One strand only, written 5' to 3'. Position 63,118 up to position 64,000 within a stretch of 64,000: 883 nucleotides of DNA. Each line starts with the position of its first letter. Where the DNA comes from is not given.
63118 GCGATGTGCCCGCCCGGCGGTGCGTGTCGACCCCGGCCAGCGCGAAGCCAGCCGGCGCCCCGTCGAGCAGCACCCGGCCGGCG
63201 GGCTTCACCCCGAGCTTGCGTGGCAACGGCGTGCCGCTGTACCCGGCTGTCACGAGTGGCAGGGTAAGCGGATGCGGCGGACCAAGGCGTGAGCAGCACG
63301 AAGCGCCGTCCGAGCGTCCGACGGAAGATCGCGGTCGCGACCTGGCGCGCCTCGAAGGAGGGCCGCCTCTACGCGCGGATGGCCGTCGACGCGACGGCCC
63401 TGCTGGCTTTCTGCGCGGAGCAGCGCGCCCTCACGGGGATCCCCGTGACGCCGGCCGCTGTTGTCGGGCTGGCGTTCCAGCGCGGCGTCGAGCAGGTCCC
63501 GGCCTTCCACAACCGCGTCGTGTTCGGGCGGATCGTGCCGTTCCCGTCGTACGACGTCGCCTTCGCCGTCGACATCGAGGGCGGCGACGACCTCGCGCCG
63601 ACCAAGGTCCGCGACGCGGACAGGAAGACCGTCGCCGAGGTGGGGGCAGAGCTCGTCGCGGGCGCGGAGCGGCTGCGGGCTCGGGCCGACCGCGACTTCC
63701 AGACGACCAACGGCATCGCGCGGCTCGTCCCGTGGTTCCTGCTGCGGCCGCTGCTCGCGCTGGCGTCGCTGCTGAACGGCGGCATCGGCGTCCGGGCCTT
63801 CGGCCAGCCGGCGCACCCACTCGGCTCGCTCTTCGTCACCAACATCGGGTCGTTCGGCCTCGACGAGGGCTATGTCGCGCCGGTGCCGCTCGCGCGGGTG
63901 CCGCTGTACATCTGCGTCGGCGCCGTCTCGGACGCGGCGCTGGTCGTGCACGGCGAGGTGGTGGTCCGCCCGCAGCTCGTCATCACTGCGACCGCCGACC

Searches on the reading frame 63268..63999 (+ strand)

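Call 71: search_protein_families(library=pfam, max_evalue=0.00001, proteins=[window:63268-63999:+])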
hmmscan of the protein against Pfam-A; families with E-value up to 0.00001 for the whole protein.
window:63268-63999:+ (244 aa): 1 family
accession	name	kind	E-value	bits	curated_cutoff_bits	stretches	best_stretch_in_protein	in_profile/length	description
PF00198.28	2-oxoacid_dh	-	6.1e-09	36.1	23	1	17-140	12-139/232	2-oxoacid dehydrogenases acyltransferase (catalytic domain)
